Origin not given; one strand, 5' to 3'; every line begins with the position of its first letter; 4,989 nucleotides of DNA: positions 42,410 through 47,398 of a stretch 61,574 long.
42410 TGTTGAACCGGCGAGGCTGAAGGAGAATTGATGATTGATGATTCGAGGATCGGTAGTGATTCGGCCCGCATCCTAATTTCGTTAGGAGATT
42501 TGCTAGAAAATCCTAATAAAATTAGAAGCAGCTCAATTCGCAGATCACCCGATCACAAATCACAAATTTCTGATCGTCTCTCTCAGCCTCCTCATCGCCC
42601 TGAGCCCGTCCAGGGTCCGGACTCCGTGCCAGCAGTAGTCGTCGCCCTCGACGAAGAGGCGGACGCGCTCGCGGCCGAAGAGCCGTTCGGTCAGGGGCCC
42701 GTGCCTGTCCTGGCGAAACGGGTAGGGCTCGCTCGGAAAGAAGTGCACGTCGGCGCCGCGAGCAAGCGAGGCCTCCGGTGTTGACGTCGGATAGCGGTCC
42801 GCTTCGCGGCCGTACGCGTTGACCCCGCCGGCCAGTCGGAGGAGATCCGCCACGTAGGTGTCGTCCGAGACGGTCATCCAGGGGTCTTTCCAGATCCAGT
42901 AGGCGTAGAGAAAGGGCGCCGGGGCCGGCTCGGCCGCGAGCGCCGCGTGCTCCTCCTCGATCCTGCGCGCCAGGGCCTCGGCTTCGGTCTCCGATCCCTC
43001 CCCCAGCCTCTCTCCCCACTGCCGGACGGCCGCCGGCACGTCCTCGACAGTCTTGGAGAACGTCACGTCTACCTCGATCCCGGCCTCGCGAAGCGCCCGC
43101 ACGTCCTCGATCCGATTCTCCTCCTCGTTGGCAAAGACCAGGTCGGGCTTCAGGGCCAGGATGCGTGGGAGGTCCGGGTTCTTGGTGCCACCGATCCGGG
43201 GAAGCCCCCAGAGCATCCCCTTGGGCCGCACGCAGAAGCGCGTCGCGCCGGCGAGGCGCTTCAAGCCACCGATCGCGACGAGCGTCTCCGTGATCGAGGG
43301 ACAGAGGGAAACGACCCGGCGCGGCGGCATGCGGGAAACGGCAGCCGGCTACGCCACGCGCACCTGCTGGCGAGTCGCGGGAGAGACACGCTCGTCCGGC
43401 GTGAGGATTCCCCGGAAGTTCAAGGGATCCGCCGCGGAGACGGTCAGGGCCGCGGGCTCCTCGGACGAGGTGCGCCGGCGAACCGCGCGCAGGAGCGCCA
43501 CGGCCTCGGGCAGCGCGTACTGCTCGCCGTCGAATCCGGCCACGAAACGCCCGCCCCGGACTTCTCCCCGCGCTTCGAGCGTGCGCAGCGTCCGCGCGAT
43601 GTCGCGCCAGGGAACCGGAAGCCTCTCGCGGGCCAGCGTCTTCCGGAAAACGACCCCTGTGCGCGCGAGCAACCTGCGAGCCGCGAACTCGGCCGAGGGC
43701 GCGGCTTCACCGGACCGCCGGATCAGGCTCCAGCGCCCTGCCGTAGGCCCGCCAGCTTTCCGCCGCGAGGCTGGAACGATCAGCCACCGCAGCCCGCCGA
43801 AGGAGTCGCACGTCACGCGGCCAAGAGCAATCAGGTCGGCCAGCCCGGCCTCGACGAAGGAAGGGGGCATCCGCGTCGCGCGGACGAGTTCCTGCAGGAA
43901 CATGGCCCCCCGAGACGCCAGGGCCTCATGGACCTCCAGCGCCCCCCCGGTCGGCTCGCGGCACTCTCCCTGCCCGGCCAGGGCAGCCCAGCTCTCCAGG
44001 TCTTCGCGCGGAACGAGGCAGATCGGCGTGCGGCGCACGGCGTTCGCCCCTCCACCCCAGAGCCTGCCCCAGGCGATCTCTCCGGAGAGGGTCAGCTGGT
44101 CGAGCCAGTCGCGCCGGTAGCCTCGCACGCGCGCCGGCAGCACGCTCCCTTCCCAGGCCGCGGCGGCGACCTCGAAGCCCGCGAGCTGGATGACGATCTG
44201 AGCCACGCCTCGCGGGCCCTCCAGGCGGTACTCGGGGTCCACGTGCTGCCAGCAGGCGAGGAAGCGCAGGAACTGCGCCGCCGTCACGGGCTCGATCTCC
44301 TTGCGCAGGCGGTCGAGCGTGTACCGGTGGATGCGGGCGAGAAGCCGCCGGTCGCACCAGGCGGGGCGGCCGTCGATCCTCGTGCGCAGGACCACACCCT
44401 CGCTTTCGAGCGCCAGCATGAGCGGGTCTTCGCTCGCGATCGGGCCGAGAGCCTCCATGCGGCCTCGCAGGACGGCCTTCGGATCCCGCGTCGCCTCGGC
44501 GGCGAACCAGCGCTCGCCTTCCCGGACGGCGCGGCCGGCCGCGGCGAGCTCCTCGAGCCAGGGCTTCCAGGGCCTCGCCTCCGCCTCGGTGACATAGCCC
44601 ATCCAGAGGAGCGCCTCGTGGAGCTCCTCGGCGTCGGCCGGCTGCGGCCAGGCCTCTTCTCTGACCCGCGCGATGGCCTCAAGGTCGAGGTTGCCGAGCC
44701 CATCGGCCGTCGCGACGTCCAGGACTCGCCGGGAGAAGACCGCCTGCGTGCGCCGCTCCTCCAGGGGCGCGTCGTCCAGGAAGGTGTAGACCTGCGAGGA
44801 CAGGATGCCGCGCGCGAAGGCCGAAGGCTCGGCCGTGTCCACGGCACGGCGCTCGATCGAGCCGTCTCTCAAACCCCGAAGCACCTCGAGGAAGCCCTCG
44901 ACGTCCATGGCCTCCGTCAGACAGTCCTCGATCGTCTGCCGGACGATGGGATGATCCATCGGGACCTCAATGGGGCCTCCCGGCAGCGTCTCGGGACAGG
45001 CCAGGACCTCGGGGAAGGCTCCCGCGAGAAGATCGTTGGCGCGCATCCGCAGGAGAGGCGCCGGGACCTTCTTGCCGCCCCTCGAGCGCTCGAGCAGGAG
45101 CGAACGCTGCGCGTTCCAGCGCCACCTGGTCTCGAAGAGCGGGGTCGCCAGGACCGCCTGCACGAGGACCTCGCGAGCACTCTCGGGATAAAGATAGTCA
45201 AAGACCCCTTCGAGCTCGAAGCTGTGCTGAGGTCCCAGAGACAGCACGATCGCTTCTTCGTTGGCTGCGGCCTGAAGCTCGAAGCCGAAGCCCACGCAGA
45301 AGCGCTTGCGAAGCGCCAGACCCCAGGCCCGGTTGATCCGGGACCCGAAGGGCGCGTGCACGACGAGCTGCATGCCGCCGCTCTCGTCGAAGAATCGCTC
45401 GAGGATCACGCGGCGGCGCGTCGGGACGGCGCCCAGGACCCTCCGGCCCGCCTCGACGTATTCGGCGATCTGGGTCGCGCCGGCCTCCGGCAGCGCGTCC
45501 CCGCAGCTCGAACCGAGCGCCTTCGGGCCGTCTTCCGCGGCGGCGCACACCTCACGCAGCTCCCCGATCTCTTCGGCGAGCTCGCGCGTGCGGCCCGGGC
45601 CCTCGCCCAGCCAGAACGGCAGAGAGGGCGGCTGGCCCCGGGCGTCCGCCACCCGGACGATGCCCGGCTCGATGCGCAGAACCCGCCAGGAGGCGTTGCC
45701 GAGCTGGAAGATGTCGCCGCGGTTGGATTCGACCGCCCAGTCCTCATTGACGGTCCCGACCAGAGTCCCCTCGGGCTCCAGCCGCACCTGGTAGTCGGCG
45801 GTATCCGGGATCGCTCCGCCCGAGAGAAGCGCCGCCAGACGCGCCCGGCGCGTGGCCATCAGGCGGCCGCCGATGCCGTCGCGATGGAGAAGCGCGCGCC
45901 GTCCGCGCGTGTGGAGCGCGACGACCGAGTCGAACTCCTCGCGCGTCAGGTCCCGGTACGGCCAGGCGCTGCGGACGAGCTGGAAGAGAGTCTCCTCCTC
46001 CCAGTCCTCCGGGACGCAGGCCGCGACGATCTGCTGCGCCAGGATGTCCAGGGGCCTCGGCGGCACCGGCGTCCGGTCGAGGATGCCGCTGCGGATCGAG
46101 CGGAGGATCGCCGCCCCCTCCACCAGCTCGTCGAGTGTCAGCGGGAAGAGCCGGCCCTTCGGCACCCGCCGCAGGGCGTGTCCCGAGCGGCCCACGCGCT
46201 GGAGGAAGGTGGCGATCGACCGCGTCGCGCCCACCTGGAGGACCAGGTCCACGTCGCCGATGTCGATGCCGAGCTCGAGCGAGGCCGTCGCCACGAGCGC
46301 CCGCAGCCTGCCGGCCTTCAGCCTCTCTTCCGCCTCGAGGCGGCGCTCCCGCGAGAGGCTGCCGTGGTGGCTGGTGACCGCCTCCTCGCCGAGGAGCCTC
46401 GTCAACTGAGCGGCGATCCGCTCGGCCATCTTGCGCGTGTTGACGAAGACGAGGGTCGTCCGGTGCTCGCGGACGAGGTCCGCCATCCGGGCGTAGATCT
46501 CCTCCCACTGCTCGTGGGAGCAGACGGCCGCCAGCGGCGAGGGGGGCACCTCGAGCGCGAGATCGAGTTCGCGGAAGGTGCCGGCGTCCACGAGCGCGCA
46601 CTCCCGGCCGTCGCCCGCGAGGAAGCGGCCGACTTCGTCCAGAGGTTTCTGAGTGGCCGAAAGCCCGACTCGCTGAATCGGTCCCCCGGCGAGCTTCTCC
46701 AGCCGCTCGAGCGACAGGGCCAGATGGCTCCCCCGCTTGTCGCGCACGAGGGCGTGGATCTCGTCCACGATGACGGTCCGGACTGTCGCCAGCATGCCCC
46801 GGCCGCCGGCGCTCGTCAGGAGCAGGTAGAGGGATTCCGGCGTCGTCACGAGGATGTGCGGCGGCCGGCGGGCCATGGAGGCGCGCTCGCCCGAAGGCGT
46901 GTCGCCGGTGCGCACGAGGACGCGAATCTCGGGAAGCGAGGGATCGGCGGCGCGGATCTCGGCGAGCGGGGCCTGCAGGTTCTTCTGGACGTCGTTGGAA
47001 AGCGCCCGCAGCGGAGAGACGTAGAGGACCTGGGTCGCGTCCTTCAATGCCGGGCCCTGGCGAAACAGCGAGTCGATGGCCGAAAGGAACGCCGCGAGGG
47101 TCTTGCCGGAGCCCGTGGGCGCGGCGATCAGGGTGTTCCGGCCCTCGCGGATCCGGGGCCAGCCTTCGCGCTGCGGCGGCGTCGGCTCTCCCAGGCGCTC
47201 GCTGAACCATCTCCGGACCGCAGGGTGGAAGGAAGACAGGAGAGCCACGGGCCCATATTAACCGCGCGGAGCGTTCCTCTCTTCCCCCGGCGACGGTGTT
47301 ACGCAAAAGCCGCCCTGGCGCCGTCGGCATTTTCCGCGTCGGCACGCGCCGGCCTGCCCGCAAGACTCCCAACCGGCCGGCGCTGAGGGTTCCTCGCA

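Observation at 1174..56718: Almost every intergenic spacer is built from site-specific tandem 7-8 nt repeat arrays, often as inverted pairs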

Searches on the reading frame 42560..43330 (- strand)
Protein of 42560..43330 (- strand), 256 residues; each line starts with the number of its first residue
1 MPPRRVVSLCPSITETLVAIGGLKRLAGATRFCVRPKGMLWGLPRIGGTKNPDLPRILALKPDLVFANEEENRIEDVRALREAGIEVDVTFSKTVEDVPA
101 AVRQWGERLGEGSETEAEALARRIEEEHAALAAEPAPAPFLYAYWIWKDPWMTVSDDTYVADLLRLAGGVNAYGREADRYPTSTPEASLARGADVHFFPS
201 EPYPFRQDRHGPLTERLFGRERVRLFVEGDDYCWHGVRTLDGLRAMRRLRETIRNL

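Call 26: search_protein_families(library=pfam, proteins=[window:42560-43330:-], max_evalue=0.00001)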
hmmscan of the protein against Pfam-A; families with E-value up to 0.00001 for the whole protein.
window:42560-43330:- (256 aa): 1 family
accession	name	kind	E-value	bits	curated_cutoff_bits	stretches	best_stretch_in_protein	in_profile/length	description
PF01497.23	Peripla_BP_2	-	3.8e-14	53.1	27.5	1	6-197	1-196/235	Periplasmic binding protein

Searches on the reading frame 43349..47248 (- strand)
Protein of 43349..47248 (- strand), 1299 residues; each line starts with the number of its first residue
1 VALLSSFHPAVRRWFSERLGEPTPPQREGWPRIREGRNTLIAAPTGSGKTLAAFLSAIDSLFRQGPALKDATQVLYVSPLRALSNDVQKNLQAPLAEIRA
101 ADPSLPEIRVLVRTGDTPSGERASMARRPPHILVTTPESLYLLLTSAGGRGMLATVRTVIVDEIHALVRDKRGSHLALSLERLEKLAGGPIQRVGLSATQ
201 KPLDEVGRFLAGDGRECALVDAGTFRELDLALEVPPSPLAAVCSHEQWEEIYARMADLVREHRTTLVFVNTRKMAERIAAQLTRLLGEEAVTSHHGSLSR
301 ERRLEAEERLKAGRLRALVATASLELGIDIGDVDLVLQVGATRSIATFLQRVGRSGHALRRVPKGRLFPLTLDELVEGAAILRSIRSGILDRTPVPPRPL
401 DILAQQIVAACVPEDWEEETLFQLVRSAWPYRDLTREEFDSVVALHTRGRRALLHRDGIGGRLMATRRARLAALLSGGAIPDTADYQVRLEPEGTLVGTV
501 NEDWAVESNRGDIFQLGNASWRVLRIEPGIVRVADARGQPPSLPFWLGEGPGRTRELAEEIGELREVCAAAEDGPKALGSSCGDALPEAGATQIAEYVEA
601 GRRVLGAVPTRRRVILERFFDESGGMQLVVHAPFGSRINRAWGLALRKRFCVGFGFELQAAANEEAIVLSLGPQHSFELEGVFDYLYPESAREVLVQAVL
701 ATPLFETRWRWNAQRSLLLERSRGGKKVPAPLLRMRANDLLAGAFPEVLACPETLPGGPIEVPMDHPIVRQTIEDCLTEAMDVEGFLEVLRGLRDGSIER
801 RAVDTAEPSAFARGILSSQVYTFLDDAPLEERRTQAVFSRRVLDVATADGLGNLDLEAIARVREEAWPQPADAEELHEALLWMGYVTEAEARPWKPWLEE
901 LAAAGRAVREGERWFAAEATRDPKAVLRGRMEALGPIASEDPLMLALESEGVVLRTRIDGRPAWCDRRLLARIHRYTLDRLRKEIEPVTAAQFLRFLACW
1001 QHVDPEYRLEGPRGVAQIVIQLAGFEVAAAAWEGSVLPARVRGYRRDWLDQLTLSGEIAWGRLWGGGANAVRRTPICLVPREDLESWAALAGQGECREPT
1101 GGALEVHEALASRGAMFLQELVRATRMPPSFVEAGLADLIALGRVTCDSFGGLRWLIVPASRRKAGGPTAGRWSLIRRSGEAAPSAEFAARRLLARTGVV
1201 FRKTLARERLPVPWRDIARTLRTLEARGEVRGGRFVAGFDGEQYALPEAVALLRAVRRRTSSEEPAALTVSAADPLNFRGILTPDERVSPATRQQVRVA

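Call 67: search_protein_families(library=pfam, proteins=[window:43349-47248:-], max_evalue=0.00001)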
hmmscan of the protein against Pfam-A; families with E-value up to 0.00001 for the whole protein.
window:43349-47248:- (1299 aa): 7 families
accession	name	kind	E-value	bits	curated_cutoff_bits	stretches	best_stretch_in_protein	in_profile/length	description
PF08494.16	DEAD_assoc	-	4.1e-48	164.2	23.5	1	608-812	1-191/191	DEAD/H associated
PF00270.35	DEAD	-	1.6e-33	116.2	26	1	23-201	1-161/167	DEAD/DEAH box helicase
PF19306.5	WH_Lhr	-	7.2e-32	110.5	27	1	384-541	2-166/168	Large helicase-related protein, winged helix domain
PF23234.1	WH4_Lhr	-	1.3e-25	89.3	27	1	1182-1263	4-85/87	Large helicase-related protein, winged-helix domain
PF00271.37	Helicase_C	-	7e-21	75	23.5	1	257-357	8-108/110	Helicase conserved C-terminal domain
PF23235.1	WH3_Lhr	-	7.6e-15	55.4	27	1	989-1061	2-73/95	Large helicase-related protein, winged-helix domain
PF04851.21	ResIII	-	1.2e-07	32.2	22.5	1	34-199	21-161/164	Type III restriction enzyme, res subunit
